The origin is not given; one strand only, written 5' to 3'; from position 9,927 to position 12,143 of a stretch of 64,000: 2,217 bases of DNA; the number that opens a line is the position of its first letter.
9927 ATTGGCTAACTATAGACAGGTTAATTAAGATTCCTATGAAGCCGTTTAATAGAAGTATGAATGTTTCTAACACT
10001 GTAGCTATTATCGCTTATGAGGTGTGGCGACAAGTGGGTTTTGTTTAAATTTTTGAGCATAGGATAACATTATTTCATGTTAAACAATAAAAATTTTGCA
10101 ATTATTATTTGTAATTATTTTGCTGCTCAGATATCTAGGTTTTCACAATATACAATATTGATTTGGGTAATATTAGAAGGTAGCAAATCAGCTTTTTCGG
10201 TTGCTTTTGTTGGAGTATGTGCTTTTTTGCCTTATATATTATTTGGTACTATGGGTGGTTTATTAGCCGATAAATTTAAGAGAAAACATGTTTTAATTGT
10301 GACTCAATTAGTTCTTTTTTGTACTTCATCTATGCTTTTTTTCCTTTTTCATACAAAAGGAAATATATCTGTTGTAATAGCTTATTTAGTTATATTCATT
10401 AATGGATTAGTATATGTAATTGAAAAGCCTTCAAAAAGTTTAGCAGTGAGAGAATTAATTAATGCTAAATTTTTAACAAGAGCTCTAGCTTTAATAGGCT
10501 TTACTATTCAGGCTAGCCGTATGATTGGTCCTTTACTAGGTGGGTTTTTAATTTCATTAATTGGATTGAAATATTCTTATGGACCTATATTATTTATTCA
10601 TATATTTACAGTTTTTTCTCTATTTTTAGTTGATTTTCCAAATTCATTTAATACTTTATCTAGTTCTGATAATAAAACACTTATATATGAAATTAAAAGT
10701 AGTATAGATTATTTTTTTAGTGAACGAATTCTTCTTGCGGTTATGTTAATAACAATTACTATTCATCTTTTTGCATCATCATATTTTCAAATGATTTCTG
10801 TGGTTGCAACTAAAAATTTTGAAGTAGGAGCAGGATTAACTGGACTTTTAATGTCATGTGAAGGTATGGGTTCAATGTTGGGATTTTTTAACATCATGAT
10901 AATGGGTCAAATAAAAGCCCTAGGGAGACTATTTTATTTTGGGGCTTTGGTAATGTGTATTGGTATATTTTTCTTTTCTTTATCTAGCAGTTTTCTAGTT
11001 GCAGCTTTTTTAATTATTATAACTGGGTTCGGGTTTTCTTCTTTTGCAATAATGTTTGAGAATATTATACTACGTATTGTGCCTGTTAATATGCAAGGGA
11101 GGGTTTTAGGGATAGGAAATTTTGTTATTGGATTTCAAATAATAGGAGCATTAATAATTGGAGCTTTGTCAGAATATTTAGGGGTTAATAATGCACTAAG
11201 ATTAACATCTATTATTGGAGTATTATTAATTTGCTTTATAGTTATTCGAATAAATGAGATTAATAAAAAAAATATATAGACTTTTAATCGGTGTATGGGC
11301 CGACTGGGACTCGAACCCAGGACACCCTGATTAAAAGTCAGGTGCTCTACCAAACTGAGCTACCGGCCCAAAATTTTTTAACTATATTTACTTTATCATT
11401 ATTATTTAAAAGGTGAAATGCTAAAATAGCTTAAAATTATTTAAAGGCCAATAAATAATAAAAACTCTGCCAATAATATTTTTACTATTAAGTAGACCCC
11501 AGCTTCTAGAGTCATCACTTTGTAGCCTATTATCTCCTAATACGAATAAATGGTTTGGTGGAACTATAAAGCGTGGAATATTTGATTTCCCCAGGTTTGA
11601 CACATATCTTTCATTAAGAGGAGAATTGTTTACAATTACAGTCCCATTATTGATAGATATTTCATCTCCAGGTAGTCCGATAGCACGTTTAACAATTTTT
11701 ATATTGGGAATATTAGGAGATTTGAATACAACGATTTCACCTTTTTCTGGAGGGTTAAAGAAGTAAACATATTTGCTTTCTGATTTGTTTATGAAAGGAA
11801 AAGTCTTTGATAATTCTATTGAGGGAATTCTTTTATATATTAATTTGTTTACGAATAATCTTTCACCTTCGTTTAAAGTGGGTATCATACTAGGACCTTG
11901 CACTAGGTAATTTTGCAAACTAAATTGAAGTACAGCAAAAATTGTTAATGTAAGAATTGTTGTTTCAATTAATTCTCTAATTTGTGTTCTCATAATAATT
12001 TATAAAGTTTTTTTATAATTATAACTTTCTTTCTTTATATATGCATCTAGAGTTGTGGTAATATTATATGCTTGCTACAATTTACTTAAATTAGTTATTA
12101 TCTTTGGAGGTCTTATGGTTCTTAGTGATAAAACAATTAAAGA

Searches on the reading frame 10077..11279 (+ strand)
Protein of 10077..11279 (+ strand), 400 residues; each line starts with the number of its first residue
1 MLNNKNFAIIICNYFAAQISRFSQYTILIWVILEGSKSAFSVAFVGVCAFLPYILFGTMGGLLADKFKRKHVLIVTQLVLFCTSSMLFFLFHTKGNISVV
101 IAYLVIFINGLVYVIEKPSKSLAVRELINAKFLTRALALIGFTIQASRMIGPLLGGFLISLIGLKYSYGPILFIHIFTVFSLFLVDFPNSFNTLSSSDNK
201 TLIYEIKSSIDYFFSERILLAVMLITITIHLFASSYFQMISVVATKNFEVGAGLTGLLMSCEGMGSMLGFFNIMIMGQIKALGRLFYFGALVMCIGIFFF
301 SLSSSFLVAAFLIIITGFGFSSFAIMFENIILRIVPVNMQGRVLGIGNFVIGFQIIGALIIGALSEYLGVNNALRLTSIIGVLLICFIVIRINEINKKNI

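Call 73: search_protein_families(library=pfam, proteins=[window:10077-11279:+], max_evalue=0.00001)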
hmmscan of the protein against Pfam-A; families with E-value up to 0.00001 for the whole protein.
window:10077-11279:+ (400 aa): 2 families
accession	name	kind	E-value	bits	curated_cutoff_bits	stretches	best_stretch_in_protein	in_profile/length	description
PF05977.19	MFS_3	-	8.6e-33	114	27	1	2-392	7-393/524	Transmembrane secretion effector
PF07690.21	MFS_1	-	9e-24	84.5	33.4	1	11-351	2-339/347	Major Facilitator Superfamily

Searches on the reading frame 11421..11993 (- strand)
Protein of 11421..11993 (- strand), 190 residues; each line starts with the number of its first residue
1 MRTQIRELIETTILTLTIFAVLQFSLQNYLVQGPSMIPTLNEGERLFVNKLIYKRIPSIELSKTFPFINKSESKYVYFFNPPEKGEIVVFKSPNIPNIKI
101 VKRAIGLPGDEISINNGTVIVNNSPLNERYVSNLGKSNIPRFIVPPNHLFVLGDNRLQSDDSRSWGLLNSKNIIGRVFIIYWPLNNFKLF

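Call 73: search_protein_families(library=pfam, proteins=[window:11421-11993:-], max_evalue=0.00001)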
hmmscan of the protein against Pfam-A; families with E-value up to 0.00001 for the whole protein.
window:11421-11993:- (190 aa): 1 family
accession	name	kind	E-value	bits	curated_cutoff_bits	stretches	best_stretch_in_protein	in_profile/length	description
PF10502.14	Peptidase_S26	-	8.5e-43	146.6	22.9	1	8-182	4-168/168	Signal peptidase, peptidase S26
